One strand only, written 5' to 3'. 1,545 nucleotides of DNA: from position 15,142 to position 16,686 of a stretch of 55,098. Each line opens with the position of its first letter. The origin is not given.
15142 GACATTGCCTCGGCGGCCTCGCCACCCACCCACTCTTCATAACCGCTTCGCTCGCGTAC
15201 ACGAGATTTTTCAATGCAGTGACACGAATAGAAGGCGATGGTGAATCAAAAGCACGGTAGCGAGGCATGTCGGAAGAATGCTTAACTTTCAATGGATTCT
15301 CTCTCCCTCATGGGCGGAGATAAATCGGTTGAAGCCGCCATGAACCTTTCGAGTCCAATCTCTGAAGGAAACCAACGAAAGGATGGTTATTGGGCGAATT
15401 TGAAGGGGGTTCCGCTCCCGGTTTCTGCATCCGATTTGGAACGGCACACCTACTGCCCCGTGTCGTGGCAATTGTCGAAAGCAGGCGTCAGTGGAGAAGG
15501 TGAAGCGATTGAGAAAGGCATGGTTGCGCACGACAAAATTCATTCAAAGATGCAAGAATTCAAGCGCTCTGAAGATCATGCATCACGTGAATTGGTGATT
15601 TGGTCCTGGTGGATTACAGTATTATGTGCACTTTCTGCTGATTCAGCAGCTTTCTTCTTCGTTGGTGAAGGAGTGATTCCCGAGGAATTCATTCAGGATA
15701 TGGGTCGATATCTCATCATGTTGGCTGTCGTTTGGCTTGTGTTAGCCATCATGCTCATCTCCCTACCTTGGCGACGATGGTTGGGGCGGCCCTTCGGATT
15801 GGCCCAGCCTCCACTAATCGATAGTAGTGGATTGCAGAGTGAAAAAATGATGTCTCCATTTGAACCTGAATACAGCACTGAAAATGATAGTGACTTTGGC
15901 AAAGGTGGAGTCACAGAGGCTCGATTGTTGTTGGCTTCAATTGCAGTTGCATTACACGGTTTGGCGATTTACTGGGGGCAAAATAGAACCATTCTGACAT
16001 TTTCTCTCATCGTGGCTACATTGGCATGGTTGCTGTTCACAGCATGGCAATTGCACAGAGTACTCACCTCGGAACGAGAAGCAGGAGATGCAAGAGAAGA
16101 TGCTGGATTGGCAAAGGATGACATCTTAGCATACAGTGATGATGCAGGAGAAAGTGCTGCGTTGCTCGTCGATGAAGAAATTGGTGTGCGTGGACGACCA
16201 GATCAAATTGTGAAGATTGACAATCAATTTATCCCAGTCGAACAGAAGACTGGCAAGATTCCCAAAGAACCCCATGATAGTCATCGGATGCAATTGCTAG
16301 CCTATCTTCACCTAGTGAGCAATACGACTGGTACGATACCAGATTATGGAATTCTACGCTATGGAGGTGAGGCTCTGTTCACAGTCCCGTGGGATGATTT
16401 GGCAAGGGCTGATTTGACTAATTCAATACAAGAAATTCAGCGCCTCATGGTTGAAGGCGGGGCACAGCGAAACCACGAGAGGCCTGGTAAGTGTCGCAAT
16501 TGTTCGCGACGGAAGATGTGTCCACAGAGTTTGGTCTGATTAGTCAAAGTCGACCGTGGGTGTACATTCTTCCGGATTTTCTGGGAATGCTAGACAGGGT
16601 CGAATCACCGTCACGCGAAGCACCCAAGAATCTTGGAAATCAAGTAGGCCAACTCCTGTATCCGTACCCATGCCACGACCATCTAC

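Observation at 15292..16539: Stand-alone Cas4-family nuclease interrupted by a four-helix membrane insertion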

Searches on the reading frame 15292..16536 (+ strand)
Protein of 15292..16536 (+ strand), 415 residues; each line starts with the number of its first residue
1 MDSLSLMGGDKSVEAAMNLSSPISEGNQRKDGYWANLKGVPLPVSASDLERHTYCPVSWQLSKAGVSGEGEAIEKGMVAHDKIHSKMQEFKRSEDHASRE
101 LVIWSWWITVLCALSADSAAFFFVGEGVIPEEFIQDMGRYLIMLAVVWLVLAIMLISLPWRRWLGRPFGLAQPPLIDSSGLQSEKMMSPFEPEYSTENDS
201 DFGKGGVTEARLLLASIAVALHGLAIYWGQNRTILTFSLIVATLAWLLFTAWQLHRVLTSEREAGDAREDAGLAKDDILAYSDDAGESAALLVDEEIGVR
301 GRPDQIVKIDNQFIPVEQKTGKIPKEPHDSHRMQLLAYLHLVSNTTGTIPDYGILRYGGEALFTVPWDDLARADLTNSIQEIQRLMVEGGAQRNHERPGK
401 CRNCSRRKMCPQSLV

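Call 3: search_protein_families(library=pfam, proteins=[window:15292-16536:+], max_evalue=10)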
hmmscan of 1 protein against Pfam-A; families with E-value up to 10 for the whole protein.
window:15292-16536:+ (415 aa): 4 families
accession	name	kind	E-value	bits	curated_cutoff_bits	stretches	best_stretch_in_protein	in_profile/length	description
PF01930.23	Cas_Cas4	-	5.9e-10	39.9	22.7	1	300-410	53-158/160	Domain of unknown function DUF83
PF12705.13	PDDEXK_1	-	5.9e-09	36.7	22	2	295-411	121-247/247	PD-(D/E)XK nuclease superfamily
PF14143.11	YrhC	-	1.6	9.3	27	1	110-156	16-58/72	YrhC-like protein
PF05620.16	TMEM208_SND2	-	6.8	6.9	22.9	1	200-270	83-152/167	SRP-independent targeting protein 2/TMEM208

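Call 4: search_protein_families(library=ncbifam, proteins=[window:15292-16536:+], max_evalue=10)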
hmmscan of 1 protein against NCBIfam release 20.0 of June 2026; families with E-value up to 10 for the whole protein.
window:15292-16536:+ (415 aa): 3 families
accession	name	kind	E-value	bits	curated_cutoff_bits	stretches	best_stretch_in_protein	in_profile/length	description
TIGR00372.1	cas4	equivalog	5.7e-18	65.4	65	2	291-411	60-179/180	CRISPR-associated protein Cas4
NF049935.1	cas4g_cas1g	exception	6.6e-10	38.1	560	1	287-410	63-189/546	CRISPR-associated endonuclease Cas4g/Cas1g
NF058618.1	transduce_GlnX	subfamily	0.012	14.7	250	1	214-292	187-270/413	GlnX family signal transduction membrane protein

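Call 5: search_solved_structures(query=window:15292-16536:+, max_evalue=10, show_alignments=3)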
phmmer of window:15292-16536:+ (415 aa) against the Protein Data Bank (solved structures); distinct sequences matched with E-value up to 10: 2.
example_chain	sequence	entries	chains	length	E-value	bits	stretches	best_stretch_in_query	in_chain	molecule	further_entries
4ic1_A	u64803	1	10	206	0.4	12.6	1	298-349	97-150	Uncharacterized protein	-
4r5q_A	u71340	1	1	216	1.3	10.8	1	299-355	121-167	CRISPR-associated exonuclease, Cas4 family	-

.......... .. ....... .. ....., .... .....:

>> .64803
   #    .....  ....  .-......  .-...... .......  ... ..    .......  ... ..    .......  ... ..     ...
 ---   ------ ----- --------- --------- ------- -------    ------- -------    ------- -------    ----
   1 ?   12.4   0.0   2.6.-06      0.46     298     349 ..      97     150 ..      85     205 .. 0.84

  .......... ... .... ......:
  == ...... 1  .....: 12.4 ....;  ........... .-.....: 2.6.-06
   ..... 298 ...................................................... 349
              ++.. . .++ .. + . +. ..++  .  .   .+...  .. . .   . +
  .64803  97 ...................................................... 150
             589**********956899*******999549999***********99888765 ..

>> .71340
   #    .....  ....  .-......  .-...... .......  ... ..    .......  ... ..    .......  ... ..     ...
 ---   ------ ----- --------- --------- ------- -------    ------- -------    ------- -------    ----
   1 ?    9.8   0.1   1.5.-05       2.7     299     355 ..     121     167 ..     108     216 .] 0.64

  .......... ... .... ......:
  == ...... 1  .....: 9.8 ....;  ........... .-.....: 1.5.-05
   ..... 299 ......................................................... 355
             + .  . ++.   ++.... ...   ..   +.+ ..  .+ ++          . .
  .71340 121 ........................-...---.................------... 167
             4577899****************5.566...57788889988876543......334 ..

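Call 6: find_homologous_proteins(query=window:15292-16536:+, max_evalue=0.001)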
Query window:15292-16536:+ (415 aa): 990 proteins with E <= 0.001 among 8000 candidates; the best 120 are listed.
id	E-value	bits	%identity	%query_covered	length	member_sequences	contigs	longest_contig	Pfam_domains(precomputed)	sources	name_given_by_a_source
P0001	2.3e-277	937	100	99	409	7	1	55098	PF01930.24,PF12705.14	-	-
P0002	1.9e-275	931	99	99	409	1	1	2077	PF01930.24,PF12705.14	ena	-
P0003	1.1e-251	853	89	99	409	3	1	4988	PF01930.24,PF12705.14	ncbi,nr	ncbi:MAG: Dna2/Cas4 domain-containing protein [Candidatus Thermoplasmatota archaeon]|nr:Dna2/Cas4 do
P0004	1.5e-250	849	89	100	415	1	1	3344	PF01930.24,PF12705.14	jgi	jgi:CRISPR/Cas system-associated exonuclease Cas4 (RecB family)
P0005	1.8e-248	842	89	99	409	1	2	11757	PF01930.24,PF12705.14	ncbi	-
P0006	6.2e-248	840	89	99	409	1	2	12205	PF01930.24,PF12705.14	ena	-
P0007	6.4e-248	840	89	99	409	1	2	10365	PF01930.24,PF12705.14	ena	-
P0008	2.3e-247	839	89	99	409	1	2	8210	PF01930.24,PF12705.14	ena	-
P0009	8.5e-247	837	88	99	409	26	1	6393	PF01930.24,PF12705.14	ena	-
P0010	1.4e-246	836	89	99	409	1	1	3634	PF01930.24,PF12705.14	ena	-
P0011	8.3e-245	830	88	99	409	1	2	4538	PF01930.24,PF12705.14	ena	-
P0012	1.4e-242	823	86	99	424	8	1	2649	PF01930.24,PF12705.14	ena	-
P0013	2.5e-242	822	86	100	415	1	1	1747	PF01930.24,PF12705.14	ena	-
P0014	1.5e-241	819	86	100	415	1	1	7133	PF01930.24,PF12705.14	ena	-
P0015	2.3e-241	819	85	100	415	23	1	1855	PF01930.24,PF12705.14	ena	-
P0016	3.6e-241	818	86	99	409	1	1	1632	PF01930.24,PF12705.14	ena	-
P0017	1.7e-240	816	86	100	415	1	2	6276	PF01930.24,PF12705.14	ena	-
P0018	1.7e-240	816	86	100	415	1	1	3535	PF01930.24,PF12705.14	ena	-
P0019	2.3e-240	816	85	100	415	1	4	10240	PF01930.24,PF12705.14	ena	-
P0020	4.6e-240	815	86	100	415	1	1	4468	PF01930.24,PF12705.14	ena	-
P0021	1.3e-239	813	86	99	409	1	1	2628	PF01930.24,PF12705.14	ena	-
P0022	2.8e-239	812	85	100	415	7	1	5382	PF01930.24,PF12705.14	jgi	-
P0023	8.3e-239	810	85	99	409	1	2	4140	PF01930.24,PF12705.14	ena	-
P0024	1.8e-238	809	86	99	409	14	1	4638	PF01930.24,PF12705.14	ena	-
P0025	5.9e-238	808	85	99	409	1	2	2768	PF01930.24,PF12705.14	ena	-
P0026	1.1e-237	807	85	99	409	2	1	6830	PF01930.24,PF12705.14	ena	-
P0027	1.5e-237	806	85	99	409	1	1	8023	PF01930.24,PF12705.14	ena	-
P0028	1.7e-237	806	86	99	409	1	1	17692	PF01930.24,PF12705.14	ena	-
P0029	3.8e-237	805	85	99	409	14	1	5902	PF01930.24,PF12705.14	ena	-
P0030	8.1e-237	804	85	99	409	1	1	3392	PF01930.24,PF12705.14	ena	-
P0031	1.3e-236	803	84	100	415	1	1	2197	PF01930.24,PF12705.14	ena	-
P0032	2.1e-236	802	86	99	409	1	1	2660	PF01930.24,PF12705.14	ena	-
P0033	3.4e-236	802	85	99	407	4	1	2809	PF01930.24,PF12705.14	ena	-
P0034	4.1e-236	802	85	99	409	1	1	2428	PF01930.24,PF12705.14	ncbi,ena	-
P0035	1.7e-223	760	80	99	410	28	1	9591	PF01930.24,PF12705.14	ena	-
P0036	2.0e-216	737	78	99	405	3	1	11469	PF01930.24,PF12705.14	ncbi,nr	ncbi:MAG: Dna2/Cas4 domain-containing protein [Candidatus Poseidoniales archaeon]|nr:Dna2/Cas4 domai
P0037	1.4e-215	734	78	99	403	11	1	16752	PF01930.24,PF12705.14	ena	-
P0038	6.8e-215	732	78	99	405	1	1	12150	PF01930.24,PF12705.14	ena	-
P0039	2.0e-212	724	76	99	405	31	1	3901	PF01930.24,PF12705.14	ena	-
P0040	1.3e-211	721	77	99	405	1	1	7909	PF01930.24,PF12705.14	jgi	jgi:CRISPR-associated exonuclease Cas4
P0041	2.3e-211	720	77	99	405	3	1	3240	PF01930.24,PF12705.14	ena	-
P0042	1.8e-210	717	76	99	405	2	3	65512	PF01930.24,PF12705.14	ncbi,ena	-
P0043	2.1e-210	717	78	99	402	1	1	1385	PF01930.24,PF12705.14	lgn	-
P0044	6.7e-210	715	76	99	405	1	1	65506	PF01930.24,PF12705.14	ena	-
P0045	9.6e-210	715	77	99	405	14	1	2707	PF01930.24,PF12705.14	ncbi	-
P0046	1.1e-209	714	78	99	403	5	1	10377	PF01930.24,PF12705.14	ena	-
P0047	7.2e-209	712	77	97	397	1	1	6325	PF01930.24,PF12705.14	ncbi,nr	ncbi:MAG TPA: Dna2/Cas4 domain-containing protein, partial [Candidatus Thalassarchaeaceae archaeon]|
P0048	5.6e-208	709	77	99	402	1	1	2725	PF01930.24,PF12705.14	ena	-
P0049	6.7e-208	709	76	99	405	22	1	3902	PF01930.24,PF12705.14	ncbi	-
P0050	1.2e-207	708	75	99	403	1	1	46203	PF01930.24,PF12705.14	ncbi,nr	ncbi:MAG: Dna2/Cas4 domain-containing protein [Candidatus Thermoplasmatota archaeon]|nr:Dna2/Cas4 do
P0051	2.1e-207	707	76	99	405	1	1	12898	PF01930.24,PF12705.14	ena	-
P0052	7.1e-206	702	76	99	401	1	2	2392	PF01930.24,PF12705.14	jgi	-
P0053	7.5e-206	702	75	99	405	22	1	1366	PF01930.24,PF12705.14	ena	-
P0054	5.3e-202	689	73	96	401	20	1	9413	PF01930.24,PF12705.14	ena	-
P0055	1.0e-201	688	71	99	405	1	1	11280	PF01930.24,PF12705.14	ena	-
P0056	1.1e-201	688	71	99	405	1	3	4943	PF01930.24,PF12705.14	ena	-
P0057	7.7e-201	685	73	99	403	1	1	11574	PF01930.24,PF12705.14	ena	-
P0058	1.9e-200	684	73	99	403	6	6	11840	PF01930.24,PF12705.14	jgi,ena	jgi:CRISPR-associated exonuclease Cas4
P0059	2.2e-200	684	72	99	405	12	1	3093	PF01930.24,PF12705.14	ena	-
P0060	3.8e-199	680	72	99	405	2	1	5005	PF01930.24,PF12705.14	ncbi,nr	ncbi:MAG: Dna2/Cas4 domain-containing protein [Candidatus Thalassarchaeaceae archaeon]|nr:Dna2/Cas4 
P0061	3.8e-199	680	73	99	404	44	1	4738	PF01930.24,PF12705.14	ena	-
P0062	7.3e-198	676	73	99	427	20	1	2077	PF01930.24,PF12705.14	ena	-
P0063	7.5e-198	675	73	99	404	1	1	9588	PF01930.24,PF12705.14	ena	-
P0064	7.7e-198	675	73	99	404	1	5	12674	PF01930.24,PF12705.14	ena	-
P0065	9.1e-198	675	73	97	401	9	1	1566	PF01930.24,PF12705.14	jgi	-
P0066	1.0e-197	675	73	99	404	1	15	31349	PF01930.24,PF12705.14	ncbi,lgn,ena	-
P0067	1.1e-197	675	73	99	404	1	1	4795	PF01930.24,PF12705.14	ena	-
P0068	1.3e-197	675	73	99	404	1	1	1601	PF01930.24,PF12705.14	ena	-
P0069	1.4e-197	675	73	99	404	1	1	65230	PF01930.24,PF12705.14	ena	-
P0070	1.9e-197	674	73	99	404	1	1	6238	PF01930.24,PF12705.14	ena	-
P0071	2.2e-197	674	73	98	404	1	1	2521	PF01930.24,PF12705.14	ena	-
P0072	2.2e-197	674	73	99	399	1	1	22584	PF01930.24,PF12705.14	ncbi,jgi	-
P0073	2.7e-197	674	73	99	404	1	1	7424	PF01930.24,PF12705.14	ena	-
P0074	3.6e-197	673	72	99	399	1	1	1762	PF01930.24,PF12705.14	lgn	-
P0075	3.8e-197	673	73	99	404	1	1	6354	PF01930.24,PF12705.14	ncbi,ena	-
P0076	6.6e-197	672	72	99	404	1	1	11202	PF01930.24,PF12705.14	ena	-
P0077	1.4e-196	671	72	99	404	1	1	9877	PF01930.24,PF12705.14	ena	-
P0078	1.5e-196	671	72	99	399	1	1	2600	PF01930.24,PF12705.14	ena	-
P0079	2.8e-196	670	72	99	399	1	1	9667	PF01930.24,PF12705.14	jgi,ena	-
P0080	3.3e-196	670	72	99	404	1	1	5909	PF01930.24,PF12705.14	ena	-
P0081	3.9e-196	670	72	99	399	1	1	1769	PF01930.24,PF12705.14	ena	-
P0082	7.3e-196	669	72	99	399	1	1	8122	PF01930.24,PF12705.14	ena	-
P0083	2.0e-195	667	72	99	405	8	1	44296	PF01930.24,PF12705.14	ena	-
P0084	2.6e-195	667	72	99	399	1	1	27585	PF01930.24,PF12705.14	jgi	-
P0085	5.3e-195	666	72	99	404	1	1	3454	PF01930.24,PF12705.14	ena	-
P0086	7.5e-193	659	71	98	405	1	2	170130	PF01930.24,PF12705.14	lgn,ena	-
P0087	2.8e-192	657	70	99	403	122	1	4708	PF01930.24,PF12705.14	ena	-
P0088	1.1e-191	655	68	99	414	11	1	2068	PF01930.24,PF12705.14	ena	-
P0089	2.0e-190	651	68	99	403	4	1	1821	PF01930.24,PF12705.14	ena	-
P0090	4.5e-190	650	68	100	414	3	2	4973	PF01930.24,PF12705.14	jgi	jgi:CRISPR/Cas system-associated exonuclease Cas4 (RecB family)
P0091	1.4e-189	648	68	99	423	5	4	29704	PF01930.24,PF12705.14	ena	-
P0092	1.2e-188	645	69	99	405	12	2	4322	PF01930.24,PF12705.14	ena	-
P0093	1.3e-187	642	67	99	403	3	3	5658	PF01930.24,PF12705.14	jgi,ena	-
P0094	4.2e-187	640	66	99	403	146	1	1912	PF01930.24,PF12705.14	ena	-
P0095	9.0e-186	636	66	99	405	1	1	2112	PF01930.24,PF12705.14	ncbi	-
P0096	1.9e-185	635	67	98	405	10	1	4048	PF01930.24,PF12705.14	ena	-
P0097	4.9e-183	627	65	99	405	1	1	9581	PF01930.24,PF12705.14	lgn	-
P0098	2.8e-180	618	64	99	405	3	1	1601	PF01930.24,PF12705.14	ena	-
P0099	8.7e-171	586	62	99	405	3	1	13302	PF01930.24,PF12705.14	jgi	-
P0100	6.0e-161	554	59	98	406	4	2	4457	PF01930.24,PF12705.14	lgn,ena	-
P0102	1.6e-160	553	72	83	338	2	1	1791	PF01930.24,PF12705.14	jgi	jgi:CRISPR-associated exonuclease Cas4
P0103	1.9e-155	536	73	79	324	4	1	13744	PF01930.24,PF12705.14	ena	-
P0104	2.2e-153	529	85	66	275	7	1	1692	PF01930.24,PF12705.14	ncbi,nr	ncbi:MAG: Dna2/Cas4 domain-containing protein, partial [Candidatus Poseidoniales archaeon]|nr:Dna2/C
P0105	2.8e-153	529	57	97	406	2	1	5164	PF01930.24,PF12705.14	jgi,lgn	jgi:CRISPR/Cas system-associated exonuclease Cas4 (RecB family)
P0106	6.2e-152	524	56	97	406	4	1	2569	PF01930.24,PF12705.14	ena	-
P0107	3.7e-151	522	69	82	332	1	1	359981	PF01930.24,PF12705.14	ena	-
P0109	8.0e-138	478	53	96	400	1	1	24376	PF01930.24,PF12705.14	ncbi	-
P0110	2.2e-137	476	54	93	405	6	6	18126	PF01930.24,PF12705.14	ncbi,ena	-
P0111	2.0e-136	473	55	94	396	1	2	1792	PF01930.24,PF12705.14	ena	-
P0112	4.4e-136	472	55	93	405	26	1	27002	PF01930.24,PF12705.14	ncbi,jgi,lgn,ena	-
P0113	1.2e-135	471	55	95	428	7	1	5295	PF01930.24,PF12705.14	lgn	-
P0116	9.1e-133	461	53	98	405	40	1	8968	PF01930.24,PF12705.14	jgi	jgi:CRISPR-associated exonuclease Cas4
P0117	3.1e-132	459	53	95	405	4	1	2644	PF01930.24,PF12705.14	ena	-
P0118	1.5e-131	457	54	93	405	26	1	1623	PF01930.24,PF12705.14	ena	-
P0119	1.6e-128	447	51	95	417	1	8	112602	PF01930.24,PF12705.14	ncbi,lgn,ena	-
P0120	2.5e-128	446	49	100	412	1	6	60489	PF01930.24,PF12705.14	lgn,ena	-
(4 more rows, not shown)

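Call 21: find_encoding_contigs(protein=P0120, flank=8000, max_places=3)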
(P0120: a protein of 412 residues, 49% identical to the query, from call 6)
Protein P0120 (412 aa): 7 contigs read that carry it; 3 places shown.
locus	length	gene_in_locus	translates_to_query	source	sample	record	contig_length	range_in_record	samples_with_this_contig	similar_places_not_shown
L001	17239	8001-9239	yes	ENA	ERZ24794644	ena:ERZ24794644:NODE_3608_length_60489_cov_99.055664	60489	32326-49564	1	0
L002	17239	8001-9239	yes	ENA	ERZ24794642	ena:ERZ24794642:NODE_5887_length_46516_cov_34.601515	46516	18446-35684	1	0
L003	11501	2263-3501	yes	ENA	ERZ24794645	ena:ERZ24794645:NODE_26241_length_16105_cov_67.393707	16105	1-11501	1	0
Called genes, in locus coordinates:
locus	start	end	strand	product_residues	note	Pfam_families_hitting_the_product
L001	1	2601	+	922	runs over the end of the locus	PF05593:RHS_repeat (faint)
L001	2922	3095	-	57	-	-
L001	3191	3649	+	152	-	PF01638:HxlR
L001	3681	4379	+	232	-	PF13412:HTH_24 (faint), PF24266:HTH_HVO_0163_N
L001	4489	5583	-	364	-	PF12840:HTH_20 (faint), PF12802:MarR_2 (faint)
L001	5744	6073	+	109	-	-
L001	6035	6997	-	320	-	PF01207:Dus, PF01180:DHO_dh (faint)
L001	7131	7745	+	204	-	PF00318:Ribosomal_S2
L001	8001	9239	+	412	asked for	PF12705:PDDEXK_1 (weak), PF01930:Cas_Cas4 (weak)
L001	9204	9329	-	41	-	-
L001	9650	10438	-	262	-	-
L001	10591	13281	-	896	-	PF07705:CARDB, PF17032:Zn_ribbon_15 (faint)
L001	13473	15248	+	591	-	PF07705:CARDB (faint)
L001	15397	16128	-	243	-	PF00013:KH_1 (faint), PF21800:KH_KRR1_2nd (weak), PF22891:KH_PNO1_2nd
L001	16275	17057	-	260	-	PF01163:RIO1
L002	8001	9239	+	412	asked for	PF12705:PDDEXK_1 (weak), PF01930:Cas_Cas4 (weak)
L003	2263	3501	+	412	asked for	PF12705:PDDEXK_1 (weak), PF01930:Cas_Cas4 (weak)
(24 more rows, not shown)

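Call 26: search_protein_representatives(protein=window:15292-16536:+)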
Query: 415 residues. Proteins with E-value up to 0.001 (for the whole library): 860; up to 1e-10: 328; up to 1e-30: 59. The best 150 are listed.
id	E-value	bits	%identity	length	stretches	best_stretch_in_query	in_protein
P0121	8.8e-117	406.8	65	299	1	77-381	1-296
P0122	3.0e-116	405.0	47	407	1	28-415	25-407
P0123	2.3e-95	336.2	44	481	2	135-414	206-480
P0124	6.3e-88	311.7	78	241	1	213-400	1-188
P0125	2.5e-86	306.5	42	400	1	27-414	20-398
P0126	4.8e-86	305.5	39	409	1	22-415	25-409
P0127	1.0e-84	301.1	73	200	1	154-353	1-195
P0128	3.7e-83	296.0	65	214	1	7-214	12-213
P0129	8.0e-75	268.5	44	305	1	103-414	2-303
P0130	4.1e-66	239.9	67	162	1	254-414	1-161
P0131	7.4e-65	235.7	75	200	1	184-343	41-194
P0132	3.1e-62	227.1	75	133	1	7-139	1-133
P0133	6.9e-48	179.8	62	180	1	278-414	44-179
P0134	8.0e-47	176.3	84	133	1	3-101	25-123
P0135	3.0e-45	171.1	29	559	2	135-414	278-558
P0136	4.1e-45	170.7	34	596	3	209-414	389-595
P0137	1.3e-44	169.0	30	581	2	139-414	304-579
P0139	1.5e-42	162.3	34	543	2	222-414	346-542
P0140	2.4e-42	161.6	29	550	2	111-413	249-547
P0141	1.7e-41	158.8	33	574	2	136-415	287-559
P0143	6.4e-40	153.6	34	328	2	211-414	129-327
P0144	8.4e-40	153.2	37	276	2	232-415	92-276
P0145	3.6e-38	147.8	38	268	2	233-413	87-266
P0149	4.6e-37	144.2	35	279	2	202-414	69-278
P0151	1.9e-36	142.1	39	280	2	221-414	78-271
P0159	2.9e-35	138.2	36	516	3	237-415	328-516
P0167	3.2e-33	131.5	37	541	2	216-415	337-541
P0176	2.9e-31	125.1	33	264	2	217-414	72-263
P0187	7.4e-30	120.4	37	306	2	217-414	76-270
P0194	2.2e-28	115.6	41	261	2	290-414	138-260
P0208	3.4e-25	105.1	35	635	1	233-414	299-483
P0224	2.6e-20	89.0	38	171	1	280-414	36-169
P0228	7.0e-20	87.6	35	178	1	271-414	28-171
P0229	9.8e-20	87.1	38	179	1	243-414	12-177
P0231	1.8e-19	86.2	37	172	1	284-410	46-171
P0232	2.5e-19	85.8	34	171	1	247-414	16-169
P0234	5.2e-19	84.7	38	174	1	280-413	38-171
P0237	2.9e-18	82.2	35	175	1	263-414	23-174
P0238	4.1e-18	81.8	39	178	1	271-414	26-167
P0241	4.6e-18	81.6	40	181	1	283-412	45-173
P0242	5.4e-18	81.3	34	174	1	265-413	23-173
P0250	2.4e-17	79.2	38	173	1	291-415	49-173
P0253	3.6e-17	78.6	33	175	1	268-414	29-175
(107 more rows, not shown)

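Call 28: predict_structure(alignment_id=A1)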
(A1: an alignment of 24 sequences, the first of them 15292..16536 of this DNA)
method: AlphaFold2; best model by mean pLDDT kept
length: 415 residues; sequences in the alignment: 24
mean_pLDDT: 68.2   pTM: 0.58
mean pLDDT of the five models: 68.2, 62.0, 59.8, 59.2, 58.1
residues with pLDDT >= 90: 51; 70-90: 140; 50-70: 160; < 50: 64
segments of 3 or more residues with pLDDT < 50: 1-11, 168-205, 393-399, 412-415
pLDDT, mean of each block of 10 residues (from residue 1): 35 54 83 93 85 58 56 64 74 71 68 65 60 70 71 64 48 42 41 40 53 65 65 69 73 73 74 69 64 89 82 83 81 93 85 83 90 93 80 49 53 41
secondary structure, 60 per line:
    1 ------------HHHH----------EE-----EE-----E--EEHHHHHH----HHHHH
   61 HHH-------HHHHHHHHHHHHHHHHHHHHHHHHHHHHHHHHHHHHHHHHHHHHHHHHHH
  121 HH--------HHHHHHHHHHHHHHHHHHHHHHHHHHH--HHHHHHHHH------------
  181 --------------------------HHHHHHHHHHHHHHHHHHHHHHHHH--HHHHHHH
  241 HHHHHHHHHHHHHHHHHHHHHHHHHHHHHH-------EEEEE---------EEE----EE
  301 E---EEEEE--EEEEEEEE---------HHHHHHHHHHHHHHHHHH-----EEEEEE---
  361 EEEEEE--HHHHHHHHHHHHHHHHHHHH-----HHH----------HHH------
elements in order: H13-16 H46-51 H56-63 H71-122 H131-157 H160-168 H207-231 H234-270 E278-282 E292-294 E299-301 E305-309 E312-319 H329-346 E352-357 E361-366 H369-388
